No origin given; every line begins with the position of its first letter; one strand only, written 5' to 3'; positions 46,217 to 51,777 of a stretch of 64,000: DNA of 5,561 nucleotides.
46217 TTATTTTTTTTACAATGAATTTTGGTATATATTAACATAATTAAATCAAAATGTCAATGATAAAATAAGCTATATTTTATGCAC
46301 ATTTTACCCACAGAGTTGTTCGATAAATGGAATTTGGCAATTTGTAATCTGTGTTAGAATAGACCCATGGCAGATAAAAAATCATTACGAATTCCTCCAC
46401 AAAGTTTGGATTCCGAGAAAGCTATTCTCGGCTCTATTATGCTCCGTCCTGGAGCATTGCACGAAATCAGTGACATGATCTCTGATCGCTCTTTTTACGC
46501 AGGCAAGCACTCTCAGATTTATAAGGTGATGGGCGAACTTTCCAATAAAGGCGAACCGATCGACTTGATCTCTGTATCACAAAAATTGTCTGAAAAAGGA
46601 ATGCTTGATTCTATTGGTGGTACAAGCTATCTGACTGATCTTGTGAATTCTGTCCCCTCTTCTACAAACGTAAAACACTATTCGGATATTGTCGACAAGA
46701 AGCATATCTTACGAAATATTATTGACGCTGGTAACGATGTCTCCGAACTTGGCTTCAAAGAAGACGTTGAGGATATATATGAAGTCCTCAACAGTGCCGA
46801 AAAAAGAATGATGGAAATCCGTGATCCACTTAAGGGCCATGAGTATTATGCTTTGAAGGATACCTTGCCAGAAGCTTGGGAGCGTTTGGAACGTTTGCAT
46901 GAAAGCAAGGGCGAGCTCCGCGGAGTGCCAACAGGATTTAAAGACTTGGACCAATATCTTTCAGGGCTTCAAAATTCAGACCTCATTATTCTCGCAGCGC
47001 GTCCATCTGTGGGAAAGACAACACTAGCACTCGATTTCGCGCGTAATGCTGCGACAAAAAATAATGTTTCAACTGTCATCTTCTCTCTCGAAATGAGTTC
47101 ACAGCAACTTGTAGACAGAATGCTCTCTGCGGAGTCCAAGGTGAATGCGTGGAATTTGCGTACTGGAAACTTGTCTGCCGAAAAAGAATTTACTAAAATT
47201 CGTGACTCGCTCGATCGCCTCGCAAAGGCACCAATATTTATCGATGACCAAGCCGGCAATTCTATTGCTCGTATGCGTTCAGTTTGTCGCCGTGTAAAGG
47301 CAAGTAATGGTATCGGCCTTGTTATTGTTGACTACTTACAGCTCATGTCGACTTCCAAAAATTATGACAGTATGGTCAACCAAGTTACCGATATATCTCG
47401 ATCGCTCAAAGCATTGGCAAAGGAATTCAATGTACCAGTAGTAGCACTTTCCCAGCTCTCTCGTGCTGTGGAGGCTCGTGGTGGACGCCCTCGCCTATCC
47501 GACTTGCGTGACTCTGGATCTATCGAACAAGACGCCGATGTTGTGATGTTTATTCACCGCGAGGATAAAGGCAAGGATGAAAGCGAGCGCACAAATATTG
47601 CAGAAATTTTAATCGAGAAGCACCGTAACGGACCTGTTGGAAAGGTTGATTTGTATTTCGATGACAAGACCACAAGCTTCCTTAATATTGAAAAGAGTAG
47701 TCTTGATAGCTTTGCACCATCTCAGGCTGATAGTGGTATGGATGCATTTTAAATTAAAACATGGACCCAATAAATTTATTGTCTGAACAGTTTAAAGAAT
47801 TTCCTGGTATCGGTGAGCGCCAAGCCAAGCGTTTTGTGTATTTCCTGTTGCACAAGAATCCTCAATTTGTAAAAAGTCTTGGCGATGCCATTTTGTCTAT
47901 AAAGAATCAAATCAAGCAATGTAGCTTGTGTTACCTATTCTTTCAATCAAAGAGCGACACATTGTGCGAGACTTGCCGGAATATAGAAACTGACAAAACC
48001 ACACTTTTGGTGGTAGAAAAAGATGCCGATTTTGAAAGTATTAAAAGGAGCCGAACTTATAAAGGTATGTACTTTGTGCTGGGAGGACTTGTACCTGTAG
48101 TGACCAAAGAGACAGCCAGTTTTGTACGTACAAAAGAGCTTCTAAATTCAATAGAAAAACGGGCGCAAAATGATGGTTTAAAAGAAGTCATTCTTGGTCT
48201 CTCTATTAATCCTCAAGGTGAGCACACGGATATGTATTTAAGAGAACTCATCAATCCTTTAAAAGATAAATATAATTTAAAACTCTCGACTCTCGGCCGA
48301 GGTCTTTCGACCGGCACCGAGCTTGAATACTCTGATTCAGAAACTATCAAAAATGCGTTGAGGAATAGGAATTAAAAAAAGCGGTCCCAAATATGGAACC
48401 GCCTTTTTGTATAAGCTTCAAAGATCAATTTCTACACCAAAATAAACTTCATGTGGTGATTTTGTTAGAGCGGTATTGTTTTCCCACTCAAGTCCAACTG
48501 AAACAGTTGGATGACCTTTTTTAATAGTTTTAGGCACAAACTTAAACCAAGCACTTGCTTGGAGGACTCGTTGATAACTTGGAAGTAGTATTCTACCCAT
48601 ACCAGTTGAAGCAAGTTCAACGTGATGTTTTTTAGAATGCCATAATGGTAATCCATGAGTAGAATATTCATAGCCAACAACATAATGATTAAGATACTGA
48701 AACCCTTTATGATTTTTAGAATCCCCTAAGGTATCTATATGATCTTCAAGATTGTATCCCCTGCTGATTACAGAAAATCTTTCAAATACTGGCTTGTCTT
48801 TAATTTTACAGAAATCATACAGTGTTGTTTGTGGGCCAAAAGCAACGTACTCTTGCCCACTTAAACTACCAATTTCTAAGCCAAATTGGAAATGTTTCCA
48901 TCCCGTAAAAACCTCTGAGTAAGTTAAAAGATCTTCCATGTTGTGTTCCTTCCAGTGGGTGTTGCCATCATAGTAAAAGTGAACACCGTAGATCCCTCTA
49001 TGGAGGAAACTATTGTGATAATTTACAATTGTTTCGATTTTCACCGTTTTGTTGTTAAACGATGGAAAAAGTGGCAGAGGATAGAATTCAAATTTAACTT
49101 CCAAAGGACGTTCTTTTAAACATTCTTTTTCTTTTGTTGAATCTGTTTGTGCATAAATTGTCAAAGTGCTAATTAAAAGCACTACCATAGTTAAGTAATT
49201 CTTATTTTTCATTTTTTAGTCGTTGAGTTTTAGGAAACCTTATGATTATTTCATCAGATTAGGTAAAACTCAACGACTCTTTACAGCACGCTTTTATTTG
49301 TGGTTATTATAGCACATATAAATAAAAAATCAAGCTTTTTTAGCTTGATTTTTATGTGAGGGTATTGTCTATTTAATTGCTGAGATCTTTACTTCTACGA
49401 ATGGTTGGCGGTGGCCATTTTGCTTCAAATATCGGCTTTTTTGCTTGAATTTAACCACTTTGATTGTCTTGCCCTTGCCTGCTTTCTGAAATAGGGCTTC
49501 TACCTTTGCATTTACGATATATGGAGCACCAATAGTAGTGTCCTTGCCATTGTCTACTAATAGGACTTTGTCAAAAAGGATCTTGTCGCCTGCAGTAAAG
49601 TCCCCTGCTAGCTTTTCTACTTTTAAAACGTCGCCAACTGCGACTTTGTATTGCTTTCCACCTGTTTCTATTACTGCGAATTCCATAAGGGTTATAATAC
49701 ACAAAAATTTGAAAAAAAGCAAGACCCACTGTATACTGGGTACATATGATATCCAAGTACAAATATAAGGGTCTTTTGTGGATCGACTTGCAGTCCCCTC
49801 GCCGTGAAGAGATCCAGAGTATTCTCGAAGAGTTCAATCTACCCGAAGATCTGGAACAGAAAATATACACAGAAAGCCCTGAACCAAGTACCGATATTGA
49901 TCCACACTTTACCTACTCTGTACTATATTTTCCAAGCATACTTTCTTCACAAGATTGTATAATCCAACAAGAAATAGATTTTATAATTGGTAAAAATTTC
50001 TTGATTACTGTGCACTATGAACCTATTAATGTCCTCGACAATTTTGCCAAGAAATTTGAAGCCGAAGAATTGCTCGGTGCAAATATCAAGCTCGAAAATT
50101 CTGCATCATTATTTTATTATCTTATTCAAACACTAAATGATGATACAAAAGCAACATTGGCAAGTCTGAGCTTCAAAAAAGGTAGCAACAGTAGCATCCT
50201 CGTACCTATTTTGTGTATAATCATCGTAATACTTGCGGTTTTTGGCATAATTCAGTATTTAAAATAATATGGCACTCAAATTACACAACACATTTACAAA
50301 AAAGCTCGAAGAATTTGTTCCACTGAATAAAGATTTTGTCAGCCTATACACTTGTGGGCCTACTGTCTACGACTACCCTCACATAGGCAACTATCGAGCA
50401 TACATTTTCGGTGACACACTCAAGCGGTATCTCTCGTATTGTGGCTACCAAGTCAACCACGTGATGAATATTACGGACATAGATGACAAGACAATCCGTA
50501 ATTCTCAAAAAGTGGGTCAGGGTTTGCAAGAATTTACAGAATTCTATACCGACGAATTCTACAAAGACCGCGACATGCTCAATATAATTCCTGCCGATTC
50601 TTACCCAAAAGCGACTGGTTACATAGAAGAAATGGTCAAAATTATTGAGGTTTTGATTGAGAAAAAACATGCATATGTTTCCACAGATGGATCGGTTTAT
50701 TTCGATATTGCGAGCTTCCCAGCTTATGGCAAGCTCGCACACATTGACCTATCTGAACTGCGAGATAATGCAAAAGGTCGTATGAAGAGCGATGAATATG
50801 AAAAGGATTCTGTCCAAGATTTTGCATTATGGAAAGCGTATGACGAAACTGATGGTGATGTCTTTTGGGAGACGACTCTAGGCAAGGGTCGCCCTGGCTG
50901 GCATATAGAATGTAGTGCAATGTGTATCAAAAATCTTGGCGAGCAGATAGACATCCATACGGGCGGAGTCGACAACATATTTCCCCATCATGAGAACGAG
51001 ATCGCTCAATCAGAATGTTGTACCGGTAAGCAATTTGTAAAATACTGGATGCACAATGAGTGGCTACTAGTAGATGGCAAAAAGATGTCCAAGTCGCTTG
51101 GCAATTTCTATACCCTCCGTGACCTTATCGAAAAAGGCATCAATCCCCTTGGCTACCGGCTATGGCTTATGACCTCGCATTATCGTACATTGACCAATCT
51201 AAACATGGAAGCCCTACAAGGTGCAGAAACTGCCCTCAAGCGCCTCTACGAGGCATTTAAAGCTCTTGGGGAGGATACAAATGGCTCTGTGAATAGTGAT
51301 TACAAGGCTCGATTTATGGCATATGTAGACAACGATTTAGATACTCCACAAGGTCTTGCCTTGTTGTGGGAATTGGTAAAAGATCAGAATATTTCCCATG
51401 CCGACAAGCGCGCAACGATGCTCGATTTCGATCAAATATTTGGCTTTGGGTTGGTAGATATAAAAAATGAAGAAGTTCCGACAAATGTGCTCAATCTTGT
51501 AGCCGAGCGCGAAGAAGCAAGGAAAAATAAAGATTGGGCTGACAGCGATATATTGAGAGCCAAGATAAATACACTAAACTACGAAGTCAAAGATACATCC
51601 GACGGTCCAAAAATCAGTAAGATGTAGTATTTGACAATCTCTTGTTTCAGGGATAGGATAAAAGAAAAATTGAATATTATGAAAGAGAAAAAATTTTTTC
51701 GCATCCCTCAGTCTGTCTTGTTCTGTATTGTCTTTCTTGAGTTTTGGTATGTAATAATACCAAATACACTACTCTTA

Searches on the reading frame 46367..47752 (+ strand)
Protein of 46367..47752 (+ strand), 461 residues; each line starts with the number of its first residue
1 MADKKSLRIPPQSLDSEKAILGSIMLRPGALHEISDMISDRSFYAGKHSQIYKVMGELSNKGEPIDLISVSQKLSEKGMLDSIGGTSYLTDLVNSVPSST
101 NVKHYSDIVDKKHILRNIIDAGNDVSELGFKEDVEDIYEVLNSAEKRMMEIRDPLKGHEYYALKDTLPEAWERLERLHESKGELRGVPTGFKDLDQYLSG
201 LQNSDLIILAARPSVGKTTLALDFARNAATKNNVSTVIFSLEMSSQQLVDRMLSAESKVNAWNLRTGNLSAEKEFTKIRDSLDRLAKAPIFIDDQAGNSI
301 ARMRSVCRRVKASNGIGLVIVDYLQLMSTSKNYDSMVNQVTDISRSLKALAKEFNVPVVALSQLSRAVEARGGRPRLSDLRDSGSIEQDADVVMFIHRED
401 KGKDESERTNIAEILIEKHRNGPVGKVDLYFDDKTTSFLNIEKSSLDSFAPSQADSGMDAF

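Call 64: search_protein_families(library=pfam, proteins=[window:46367-47752:+], max_evalue=0.00001)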
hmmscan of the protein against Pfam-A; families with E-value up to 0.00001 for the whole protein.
window:46367-47752:+ (461 aa): 4 families
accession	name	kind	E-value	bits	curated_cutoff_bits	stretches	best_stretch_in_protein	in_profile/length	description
PF03796.21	DnaB_C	-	1.9e-101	339.2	27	1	186-439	1-254/255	DnaB-like helicase C terminal domain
PF00772.26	DnaB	-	5e-32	110.5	23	1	10-110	2-102/103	DnaB-like helicase N terminal domain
PF13481.12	AAA_25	-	1.4e-14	54.7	27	1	192-363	20-189/195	AAA domain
PF06745.19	ATPase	-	9.1e-09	35.5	26.6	1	187-350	1-154/231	KaiC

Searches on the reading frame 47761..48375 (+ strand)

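Call 64: search_protein_families(library=pfam, proteins=[window:47761-48375:+], max_evalue=0.00001)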
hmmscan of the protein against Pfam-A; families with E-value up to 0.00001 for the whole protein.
window:47761-48375:+ (204 aa): 4 families
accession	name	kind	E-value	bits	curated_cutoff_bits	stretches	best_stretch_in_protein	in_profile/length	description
PF01751.28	Toprim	-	3.7e-08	33.9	23.1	1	81-174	1-92/96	Toprim domain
PF13662.12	Toprim_4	-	3.7e-08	33.9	25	1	81-175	2-81/85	Toprim domain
PF21176.3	RecR_HhH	-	8e-07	29.2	27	1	7-45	4-42/45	RecR, helix-hairpin-helix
PF21175.2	RecR_C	-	5.7e-06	26.1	22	0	181-203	1-23/24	RecR, C-terminal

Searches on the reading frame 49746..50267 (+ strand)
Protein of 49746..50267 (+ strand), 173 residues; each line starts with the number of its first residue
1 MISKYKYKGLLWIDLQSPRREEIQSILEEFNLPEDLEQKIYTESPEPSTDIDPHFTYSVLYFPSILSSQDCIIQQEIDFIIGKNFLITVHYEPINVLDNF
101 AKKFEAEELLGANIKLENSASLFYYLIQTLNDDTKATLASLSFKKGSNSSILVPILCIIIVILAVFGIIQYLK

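Call 64: search_protein_families(library=pfam, proteins=[window:49746-50267:+], max_evalue=0.00001)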
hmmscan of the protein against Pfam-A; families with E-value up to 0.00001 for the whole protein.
window:49746-50267:+ (173 aa): 1 family
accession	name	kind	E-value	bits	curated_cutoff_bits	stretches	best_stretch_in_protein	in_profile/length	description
PF01544.23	CorA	-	3.5e-19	69.7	27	1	8-141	2-130/292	CorA-like Mg2+ transporter protein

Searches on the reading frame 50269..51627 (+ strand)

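Call 64: search_protein_families(library=pfam, proteins=[window:50269-51627:+], max_evalue=0.00001)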
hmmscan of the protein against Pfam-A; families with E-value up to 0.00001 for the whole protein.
window:50269-51627:+ (452 aa): 2 families
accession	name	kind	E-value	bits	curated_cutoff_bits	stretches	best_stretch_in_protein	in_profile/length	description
PF01406.26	tRNA-synt_1e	-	1.7e-108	363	27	1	16-319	2-299/301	tRNA synthetases class I (C) catalytic domain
PF09334.17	tRNA-synt_1g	-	1.6e-08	34.2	20.1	0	35-140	12-118/391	tRNA synthetases class I (M)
